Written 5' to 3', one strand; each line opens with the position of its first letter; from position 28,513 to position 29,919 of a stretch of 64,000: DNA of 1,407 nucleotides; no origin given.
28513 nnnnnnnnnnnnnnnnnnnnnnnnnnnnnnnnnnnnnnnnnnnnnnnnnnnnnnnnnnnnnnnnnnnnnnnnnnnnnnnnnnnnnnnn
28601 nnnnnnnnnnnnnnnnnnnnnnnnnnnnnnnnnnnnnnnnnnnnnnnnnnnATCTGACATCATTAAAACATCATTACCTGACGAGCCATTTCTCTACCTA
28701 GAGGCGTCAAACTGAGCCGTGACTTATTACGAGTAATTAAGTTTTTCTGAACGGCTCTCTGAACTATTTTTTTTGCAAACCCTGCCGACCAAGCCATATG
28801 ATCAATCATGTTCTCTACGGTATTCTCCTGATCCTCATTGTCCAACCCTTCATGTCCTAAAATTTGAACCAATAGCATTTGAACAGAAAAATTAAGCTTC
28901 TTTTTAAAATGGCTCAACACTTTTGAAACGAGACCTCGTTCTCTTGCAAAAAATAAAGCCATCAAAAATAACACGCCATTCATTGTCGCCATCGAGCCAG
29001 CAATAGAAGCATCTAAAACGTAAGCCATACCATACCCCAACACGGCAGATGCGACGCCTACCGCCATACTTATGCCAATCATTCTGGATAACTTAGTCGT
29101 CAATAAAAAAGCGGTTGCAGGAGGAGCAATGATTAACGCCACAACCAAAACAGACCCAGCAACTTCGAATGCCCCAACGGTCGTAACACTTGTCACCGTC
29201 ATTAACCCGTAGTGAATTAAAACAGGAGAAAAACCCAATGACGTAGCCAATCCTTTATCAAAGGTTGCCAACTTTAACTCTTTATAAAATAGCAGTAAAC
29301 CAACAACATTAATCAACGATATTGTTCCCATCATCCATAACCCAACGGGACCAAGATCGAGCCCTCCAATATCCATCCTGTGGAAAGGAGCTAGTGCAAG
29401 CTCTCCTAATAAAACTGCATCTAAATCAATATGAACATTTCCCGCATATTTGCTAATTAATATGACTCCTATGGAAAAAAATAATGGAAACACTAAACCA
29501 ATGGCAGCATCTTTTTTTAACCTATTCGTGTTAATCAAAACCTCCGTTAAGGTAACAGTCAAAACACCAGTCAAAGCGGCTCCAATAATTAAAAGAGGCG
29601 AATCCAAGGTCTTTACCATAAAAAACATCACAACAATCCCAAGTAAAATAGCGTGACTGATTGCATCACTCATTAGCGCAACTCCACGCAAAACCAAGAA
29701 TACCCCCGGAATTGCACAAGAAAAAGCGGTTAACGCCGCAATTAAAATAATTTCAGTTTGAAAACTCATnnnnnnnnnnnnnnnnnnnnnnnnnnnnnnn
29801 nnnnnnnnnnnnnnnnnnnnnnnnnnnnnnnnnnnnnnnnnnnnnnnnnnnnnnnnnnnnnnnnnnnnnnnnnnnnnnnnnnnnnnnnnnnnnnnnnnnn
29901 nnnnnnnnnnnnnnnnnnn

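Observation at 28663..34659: ytgABCD-like metal uptake operon with winged-helix tails on BOTH permeases plus a separate DtxR-family regulator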

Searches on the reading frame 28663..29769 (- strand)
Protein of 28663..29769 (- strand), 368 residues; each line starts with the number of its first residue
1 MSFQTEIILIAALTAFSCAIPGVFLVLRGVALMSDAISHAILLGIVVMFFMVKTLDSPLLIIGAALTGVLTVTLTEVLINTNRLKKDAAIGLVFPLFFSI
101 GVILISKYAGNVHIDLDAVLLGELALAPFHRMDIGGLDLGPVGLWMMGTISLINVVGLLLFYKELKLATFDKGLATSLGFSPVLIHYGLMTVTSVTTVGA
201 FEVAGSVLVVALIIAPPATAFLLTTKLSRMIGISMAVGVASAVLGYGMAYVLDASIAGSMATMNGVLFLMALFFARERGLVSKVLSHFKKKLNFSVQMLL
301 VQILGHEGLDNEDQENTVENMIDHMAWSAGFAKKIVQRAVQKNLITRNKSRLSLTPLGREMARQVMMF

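Call 3: search_protein_families(library=pfam, proteins=[window:28663-29769:-], max_evalue=0.1)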
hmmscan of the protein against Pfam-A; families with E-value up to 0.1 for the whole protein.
window:28663-29769:- (368 aa): 2 families
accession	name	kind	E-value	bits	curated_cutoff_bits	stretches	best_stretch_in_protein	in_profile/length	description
PF00950.22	ABC-3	-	8.3e-44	150.5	20.1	1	6-274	7-257/258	ABC 3 transport family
PF01032.23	FecCD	-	0.0097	15.4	26.5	1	38-273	80-309/311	FecCD transport family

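Call 4: search_protein_families(library=ncbifam, proteins=[window:28663-29769:-], max_evalue=0.1)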
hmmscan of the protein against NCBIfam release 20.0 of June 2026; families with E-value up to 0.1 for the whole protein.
window:28663-29769:- (368 aa): 4 families
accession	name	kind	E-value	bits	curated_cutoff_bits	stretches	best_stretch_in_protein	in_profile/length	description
NF040871.1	AztB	equivalog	6.5e-36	124.3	280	1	6-257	14-247/254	zinc ABC transporter permease AztB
NF040927.1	ABC_perm_SloB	subfamily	6.4e-35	121.2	460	1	11-277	19-266/271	metal ABC transporter permease subunit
TIGR03770.1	anch_rpt_perm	equivalog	4.5e-28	98.7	296.8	1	2-275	15-270/270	anchored repeat-type ABC transporter permease subunit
NF007089.0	PRK09543.1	equivalog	3.2e-08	33.5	284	1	13-273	14-256/261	zinc ABC transporter permease subunit ZnuB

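Call 12: find_homologous_proteins(query=window:28663-29769:-, max_evalue=0.00001)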
Query window:28663-29769:- (368 aa): 7925 proteins with E <= 0.00001 among 8000 candidates; the best 120 are listed.
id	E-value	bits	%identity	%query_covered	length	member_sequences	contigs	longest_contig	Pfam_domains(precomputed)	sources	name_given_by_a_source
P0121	3.8e-224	761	100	100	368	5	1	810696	PF00950.23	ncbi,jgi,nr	ncbi:metal ABC transporter permease [bacterium]|jgi:manganese/zinc/iron transport system permease pr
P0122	1.8e-146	506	65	100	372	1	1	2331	PF00950.23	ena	-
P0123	2.8e-144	499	66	98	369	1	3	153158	PF00950.23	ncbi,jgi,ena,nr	ncbi:metal ABC transporter permease [bacterium]|jgi:manganese/zinc/iron transport system permease pr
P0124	8.2e-144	497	66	99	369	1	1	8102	PF00950.23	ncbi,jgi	ncbi:MAG: manganese/zinc/iron transport system permease protein [Candidatus Marinamargulisbacteria b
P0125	1.0e-142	494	64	99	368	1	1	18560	PF01032.24,PF00950.23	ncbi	-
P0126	2.4e-141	489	64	100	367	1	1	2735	PF01032.24,PF00950.23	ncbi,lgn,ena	-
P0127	4.1e-140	485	62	99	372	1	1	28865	PF00950.23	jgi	-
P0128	1.2e-139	484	64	98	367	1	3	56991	PF01032.24,PF00950.23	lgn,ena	-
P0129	3.5e-139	482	64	100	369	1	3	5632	PF00950.23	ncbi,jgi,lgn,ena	-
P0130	5.3e-139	481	63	98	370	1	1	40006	PF00950.23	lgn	-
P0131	8.0e-139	481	65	99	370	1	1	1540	PF00950.23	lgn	-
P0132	1.6e-138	480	64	99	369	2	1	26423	PF01032.24,PF00950.23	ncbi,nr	ncbi:zinc ABC transporter permease [Candidatus Marinamargulisbacteria bacterium SCGC AG-439-L15]|nr:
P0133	4.8e-138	478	61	99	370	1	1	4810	PF01032.24,PF00950.23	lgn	-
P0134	3.2e-137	476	63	96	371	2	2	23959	PF00950.23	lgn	-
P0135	3.6e-136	472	61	99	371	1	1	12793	PF01032.24,PF00950.23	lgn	-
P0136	5.4e-136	471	62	96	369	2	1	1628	PF00950.23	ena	-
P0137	8.4e-136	471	62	98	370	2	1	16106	PF00950.23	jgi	jgi:manganese/zinc/iron transport system permease protein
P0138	1.2e-135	470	62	100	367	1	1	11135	PF00950.23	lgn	-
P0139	1.3e-135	470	62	99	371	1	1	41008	PF00950.23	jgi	jgi:manganese/zinc/iron transport system permease protein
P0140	2.3e-135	469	62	99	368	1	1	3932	PF00950.23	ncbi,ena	-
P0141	1.3e-134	467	63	99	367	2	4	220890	PF00950.23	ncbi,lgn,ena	-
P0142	6.1e-134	465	60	99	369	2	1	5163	PF00950.23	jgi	-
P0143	7.8e-134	464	61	100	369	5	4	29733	PF01032.24,PF00950.23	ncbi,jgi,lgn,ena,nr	ncbi:metal ABC transporter permease [Candidatus Woesearchaeota archaeon]|nr:metal ABC transporter pe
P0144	5.1e-133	462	60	97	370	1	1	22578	PF00950.23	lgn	-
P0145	9.5e-133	461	60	99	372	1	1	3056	PF00950.23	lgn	-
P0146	1.5e-132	460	60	100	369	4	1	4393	PF00950.23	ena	-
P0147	1.7e-132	460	60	100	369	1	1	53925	PF00950.23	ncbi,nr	ncbi:MAG: metal ABC transporter permease [Nanoarchaeota archaeon]|nr:metal ABC transporter permease 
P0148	2.3e-132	460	60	100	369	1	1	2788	PF01032.24,PF00950.23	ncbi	-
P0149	2.6e-132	459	60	100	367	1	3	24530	PF00950.23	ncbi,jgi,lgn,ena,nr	ncbi:metal ABC transporter permease [bacterium]|nr:metal ABC transporter permease [bacterium]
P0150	3.4e-132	459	61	99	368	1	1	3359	PF01032.24,PF00950.23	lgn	-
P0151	1.9e-131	457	60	100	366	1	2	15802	PF00950.23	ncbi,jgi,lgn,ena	jgi:manganese/zinc/iron transport system permease protein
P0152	2.2e-131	456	59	100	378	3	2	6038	PF00950.23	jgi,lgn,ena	jgi:manganese/zinc/iron transport system permease protein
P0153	2.6e-131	456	60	99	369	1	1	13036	PF00950.23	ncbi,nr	ncbi:metal ABC transporter permease [Candidatus Woesearchaeota archaeon]|nr:metal ABC transporter pe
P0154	2.7e-131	456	60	99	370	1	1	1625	PF00950.23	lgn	-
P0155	2.9e-131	456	58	99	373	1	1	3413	PF01032.24,PF00950.23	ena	-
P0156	8.1e-131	454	59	100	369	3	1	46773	PF00950.23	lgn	-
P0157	8.3e-131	454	59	99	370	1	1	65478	PF00950.23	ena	-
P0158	3.1e-130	453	60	99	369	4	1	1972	PF00950.23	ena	-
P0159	8.8e-130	451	59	99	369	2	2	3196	PF00950.23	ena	-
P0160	9.4e-130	451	60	99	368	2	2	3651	PF00950.23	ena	-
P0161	1.1e-129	451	58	99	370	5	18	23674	PF01032.24,PF00950.23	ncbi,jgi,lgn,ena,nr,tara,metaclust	ncbi:MAG: metal ABC transporter permease [Candidatus Woesearchaeota archaeon]|nr:metal ABC transport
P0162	1.4e-129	450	60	98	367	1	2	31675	PF00950.23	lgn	-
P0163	1.6e-129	450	60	99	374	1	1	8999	PF00950.23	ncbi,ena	-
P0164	1.9e-129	450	60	98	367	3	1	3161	PF00950.23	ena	-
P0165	1.9e-129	450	61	98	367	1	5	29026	PF00950.23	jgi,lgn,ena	-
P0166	2.3e-129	450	59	100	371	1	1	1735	PF00950.23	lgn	-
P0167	3.7e-129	449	60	100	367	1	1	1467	PF00950.23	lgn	-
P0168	9.7e-129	448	58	100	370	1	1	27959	PF01032.24,PF00950.23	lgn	-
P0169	1.4e-128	447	61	100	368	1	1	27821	PF00950.23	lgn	-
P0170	1.6e-128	447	59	99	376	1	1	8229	PF01032.24,PF00950.23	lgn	-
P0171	1.9e-128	447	58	98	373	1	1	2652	PF00950.23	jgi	jgi:manganese/zinc/iron transport system permease protein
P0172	3.1e-128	446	58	99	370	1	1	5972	PF00950.23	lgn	-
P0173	3.8e-128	446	59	99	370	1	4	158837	PF00950.23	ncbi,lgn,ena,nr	ncbi:metal ABC transporter permease [Candidatus Woesearchaeota archaeon]|nr:metal ABC transporter pe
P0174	5.5e-128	445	59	99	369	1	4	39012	PF00950.23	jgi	jgi:manganese/zinc/iron transport system permease protein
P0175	6.2e-128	445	58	99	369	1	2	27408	PF00950.23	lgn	-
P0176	6.5e-128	445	60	95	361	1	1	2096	PF00950.23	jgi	-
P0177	7.2e-128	445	59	98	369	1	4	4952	PF00950.23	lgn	-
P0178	8.7e-128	444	60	100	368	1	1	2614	PF00950.23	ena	-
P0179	1.4e-127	444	62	93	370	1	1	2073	PF01032.24,PF00950.23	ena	-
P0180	1.5e-127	444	57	99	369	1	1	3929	PF00950.23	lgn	-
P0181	1.6e-127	444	57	100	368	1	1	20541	PF00950.23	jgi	-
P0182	1.9e-127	443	58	99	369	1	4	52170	PF01032.24,PF00950.23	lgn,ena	-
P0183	2.7e-127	443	57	99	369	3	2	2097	PF01032.24,PF00950.23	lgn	-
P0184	2.8e-127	443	60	99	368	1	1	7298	PF00950.23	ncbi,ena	-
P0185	3.0e-127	443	60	98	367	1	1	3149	PF00950.23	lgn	-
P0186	3.3e-127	443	58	97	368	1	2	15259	PF00950.23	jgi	jgi:manganese/zinc/iron transport system permease protein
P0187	3.6e-127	442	57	98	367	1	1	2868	PF00950.23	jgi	jgi:manganese/zinc/iron transport system permease protein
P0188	3.7e-127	442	57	99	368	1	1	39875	PF01032.24,PF00950.23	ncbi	-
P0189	3.8e-127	442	60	98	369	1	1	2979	PF00950.23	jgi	jgi:manganese/zinc/iron transport system permease protein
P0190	4.3e-127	442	57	98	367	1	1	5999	PF00950.23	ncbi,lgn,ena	-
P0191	4.5e-127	442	58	99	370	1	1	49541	PF00950.23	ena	-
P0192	6.3e-127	442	57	99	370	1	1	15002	PF00950.23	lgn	-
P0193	1.6e-126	440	58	100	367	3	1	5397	PF00950.23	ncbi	-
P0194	4.4e-126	439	60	100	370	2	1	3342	PF00950.23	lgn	-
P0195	4.7e-126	439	58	99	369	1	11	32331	PF00950.23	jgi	jgi:manganese/zinc/iron transport system permease protein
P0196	5.3e-126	439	59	99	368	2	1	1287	PF01032.24,PF00950.23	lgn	-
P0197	5.6e-126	439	58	99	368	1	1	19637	PF01032.24,PF00950.23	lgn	-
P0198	7.6e-126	438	57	100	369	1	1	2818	PF01032.24,PF00950.23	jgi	jgi:manganese/zinc/iron transport system permease protein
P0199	8.4e-126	438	58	99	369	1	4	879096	PF00950.23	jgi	jgi:manganese/zinc/iron transport system permease protein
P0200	8.7e-126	438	59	99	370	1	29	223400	PF01032.24,PF00950.23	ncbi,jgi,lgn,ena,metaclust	ncbi:MAG TPA: metal ABC transporter permease [Thermomicrobiales bacterium]|metaclust:\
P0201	9.3e-126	438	58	99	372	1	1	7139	PF00950.23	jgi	jgi:manganese/zinc/iron transport system permease protein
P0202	1.2e-125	437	59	99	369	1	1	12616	PF01032.24,PF00950.23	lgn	-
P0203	1.3e-125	437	59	99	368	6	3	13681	PF00950.23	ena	-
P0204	1.4e-125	437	55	99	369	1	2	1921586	PF00950.23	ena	-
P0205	1.6e-125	437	58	99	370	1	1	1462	PF01032.24,PF00950.23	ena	-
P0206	1.7e-125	437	57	99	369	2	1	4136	PF00950.23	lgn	-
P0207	2.1e-125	437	57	98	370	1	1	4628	PF01032.24,PF00950.23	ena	-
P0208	2.2e-125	437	58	99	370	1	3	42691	PF01032.24,PF00950.23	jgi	jgi:manganese/zinc/iron transport system permease protein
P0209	2.7e-125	436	59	99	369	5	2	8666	PF01032.24,PF00950.23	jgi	-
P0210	2.8e-125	436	58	99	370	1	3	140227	PF01032.24,PF00950.23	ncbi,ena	-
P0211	2.9e-125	436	59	98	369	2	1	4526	PF01032.24,PF00950.23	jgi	jgi:manganese/zinc/iron transport system permease protein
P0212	3.2e-125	436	57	99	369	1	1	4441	PF01032.24,PF00950.23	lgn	-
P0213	3.7e-125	436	57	99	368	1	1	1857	PF01032.24,PF00950.23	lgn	-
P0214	3.7e-125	436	58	99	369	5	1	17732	PF01032.24,PF00950.23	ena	-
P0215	4.2e-125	436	59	100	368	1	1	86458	PF01032.24,PF00950.23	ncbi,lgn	-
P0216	5.6e-125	435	58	99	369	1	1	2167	PF01032.24,PF00950.23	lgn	-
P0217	6.6e-125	435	58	99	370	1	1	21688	PF01032.24,PF00950.23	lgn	-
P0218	7.0e-125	435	57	99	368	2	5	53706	PF00950.23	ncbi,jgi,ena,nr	ncbi:MAG TPA: metal ABC transporter permease [Candidatus Nanoarchaeia archaeon]|nr:metal ABC transpo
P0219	7.7e-125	435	58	99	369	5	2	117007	PF00950.23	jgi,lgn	jgi:manganese/zinc/iron transport system permease protein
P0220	7.7e-125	435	59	98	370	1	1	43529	PF01032.24,PF00950.23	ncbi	-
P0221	8.9e-125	435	59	99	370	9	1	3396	PF01032.24,PF00950.23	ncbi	ncbi:MAG TPA: metal ABC transporter permease [Gemmatimonadaceae bacterium]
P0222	9.9e-125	434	58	99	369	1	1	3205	PF00950.23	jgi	jgi:manganese/zinc/iron transport system permease protein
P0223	1.4e-124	434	59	99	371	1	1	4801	PF00950.23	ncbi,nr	ncbi:MAG: metal ABC transporter permease [Candidatus Omnitrophica bacterium]|nr:metal ABC transporte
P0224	1.5e-124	434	58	98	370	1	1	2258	PF00950.23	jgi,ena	-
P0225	1.6e-124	434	58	99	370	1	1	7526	PF01032.24,PF00950.23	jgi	jgi:manganese/zinc/iron transport system permease protein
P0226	1.6e-124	434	57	99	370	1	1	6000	PF01032.24,PF00950.23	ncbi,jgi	jgi:manganese/zinc/iron transport system permease protein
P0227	1.7e-124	434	58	99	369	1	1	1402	PF01032.24,PF00950.23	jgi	jgi:manganese/zinc/iron transport system permease protein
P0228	2.0e-124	433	58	99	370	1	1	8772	PF01032.24,PF00950.23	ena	-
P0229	2.0e-124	433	56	100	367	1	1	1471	PF00950.23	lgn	-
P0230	2.2e-124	433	58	99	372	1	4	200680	PF00950.23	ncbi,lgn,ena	-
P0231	2.4e-124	433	60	99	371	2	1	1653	PF00950.23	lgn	-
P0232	2.4e-124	433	55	100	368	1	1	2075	PF00950.23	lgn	-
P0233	2.6e-124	433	58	93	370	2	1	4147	PF01032.24,PF00950.23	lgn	-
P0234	3.0e-124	433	58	99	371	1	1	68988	PF00950.23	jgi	jgi:manganese/zinc/iron transport system permease protein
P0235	3.6e-124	433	58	99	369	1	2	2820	PF00950.23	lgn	-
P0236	3.7e-124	433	58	99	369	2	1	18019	PF00950.23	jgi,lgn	jgi:manganese/zinc/iron transport system permease protein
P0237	4.0e-124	432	58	99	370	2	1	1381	PF01032.24,PF00950.23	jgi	jgi:manganese/zinc/iron transport system permease protein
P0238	4.5e-124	432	59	99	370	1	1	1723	PF00950.23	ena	-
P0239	5.2e-124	432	58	98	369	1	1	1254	PF00950.23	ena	-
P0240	5.3e-124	432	60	98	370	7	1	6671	PF01032.24,PF00950.23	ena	-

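Call 26: find_encoding_contigs(protein=P0121, flank=10000, max_places=3)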
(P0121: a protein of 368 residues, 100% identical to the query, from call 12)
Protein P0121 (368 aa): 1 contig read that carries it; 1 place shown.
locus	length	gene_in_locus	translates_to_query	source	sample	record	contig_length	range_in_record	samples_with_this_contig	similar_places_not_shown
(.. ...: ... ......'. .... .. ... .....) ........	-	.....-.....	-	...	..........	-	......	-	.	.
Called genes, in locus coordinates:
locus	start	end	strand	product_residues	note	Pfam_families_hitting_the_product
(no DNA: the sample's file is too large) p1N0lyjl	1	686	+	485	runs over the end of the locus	PF02934:GatB_N, PF02637:GatB_Yqey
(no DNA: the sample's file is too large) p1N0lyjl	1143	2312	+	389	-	PF09594:GT87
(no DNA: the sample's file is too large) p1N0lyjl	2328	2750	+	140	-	PF04138:GtrA_DPMS_TM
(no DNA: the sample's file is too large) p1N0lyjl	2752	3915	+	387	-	PF13450:NAD_binding_8, PF03275:GLF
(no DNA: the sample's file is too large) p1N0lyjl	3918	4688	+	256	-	PF00535:Glycos_transf_2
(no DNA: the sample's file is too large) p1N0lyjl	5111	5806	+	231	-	PF01325:Fe_dep_repress, PF01047:MarR (faint), PF02742:Fe_dep_repr_C, PF04023:FeoA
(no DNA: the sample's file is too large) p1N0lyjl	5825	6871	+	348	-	PF01297:ZnuA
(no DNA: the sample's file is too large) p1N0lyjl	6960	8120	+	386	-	-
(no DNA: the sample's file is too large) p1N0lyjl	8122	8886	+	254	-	PF00005:ABC_tran, PF02463:SMC_N (weak), PF13304:AAA_21 (weak)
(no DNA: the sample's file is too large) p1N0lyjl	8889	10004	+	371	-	PF00950:ABC-3, PF01032:FecCD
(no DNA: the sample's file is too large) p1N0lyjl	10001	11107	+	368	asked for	PF00950:ABC-3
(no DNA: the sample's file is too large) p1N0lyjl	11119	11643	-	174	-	-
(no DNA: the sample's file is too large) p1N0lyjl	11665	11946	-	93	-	-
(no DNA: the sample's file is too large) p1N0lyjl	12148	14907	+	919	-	-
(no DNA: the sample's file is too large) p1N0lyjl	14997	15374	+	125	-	-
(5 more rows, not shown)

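Call 27: find_encoding_contigs(protein=P0132, flank=8000, max_places=2)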
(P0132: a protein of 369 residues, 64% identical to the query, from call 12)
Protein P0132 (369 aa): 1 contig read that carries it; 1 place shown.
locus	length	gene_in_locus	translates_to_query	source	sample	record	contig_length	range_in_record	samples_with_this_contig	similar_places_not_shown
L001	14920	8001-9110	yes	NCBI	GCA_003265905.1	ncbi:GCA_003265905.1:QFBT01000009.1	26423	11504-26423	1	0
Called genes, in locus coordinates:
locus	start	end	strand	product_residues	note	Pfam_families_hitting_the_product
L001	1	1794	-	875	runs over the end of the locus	PF00133:tRNA-synt_1, PF01406:tRNA-synt_1e (faint), PF09334:tRNA-synt_1g, PF13603:tRNA-synt_1_2 (weak), PF00133:tRNA-synt_1, PF09334:tRNA-synt_1g, PF08264:Anticodon_1, PF10458:Val_tRNA-synt_C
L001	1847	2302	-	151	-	PF04657:DMT_YdcZ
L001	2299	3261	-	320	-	PF17792:ThiD2, PF02581:TMP-TENI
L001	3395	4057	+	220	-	PF01047:MarR (faint), PF01325:Fe_dep_repress, PF02742:Fe_dep_repr_C, PF04023:FeoA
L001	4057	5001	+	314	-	PF01297:ZnuA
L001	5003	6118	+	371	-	-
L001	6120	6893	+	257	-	PF00005:ABC_tran, PF02463:SMC_N (weak), PF13304:AAA_21 (faint)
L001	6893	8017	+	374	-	PF00950:ABC-3, PF01032:FecCD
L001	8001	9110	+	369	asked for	PF00950:ABC-3, PF01032:FecCD (faint)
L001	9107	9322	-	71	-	-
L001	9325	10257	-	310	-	PF13531:SBP_bac_11, PF13416:SBP_bac_8, PF13343:SBP_bac_6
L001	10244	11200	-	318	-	PF22818:ApeI-like (weak)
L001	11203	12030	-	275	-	PF04542:Sigma70_r2, PF04539:Sigma70_r3, PF08281:Sigma70_r4_2, PF04545:Sigma70_r4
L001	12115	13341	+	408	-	PF08245:Mur_ligase_M, PF02875:Mur_ligase_C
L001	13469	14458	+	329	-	PF08245:Mur_ligase_M, PF02875:Mur_ligase_C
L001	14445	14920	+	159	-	PF00953:Glycos_transf_4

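Call 28: find_encoding_contigs(protein=P0200, flank=8000, max_places=2)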
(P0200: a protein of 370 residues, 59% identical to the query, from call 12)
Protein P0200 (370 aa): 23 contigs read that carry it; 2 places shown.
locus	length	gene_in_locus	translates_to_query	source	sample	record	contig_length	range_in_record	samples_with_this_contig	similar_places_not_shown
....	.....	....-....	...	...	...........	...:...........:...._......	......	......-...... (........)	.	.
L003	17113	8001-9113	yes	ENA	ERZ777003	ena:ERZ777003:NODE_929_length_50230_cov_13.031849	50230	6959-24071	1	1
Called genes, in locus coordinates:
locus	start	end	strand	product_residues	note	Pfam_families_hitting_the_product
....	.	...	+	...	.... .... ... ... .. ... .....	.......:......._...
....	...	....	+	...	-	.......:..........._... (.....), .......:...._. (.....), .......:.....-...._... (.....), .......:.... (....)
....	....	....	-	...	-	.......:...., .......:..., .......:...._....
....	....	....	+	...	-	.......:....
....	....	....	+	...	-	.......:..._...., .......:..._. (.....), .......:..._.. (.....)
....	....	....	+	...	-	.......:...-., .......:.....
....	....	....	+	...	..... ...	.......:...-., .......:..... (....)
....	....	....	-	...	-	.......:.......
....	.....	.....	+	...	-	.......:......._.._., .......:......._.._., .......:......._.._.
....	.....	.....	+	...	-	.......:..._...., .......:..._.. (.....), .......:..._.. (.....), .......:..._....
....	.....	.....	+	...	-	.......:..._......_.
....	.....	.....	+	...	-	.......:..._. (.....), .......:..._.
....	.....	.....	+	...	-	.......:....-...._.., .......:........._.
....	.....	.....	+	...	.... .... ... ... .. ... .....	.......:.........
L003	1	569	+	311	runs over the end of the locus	PF04055:Radical_SAM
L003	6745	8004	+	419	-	PF00950:ABC-3, PF01032:FecCD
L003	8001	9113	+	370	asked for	PF00950:ABC-3, PF01032:FecCD (weak)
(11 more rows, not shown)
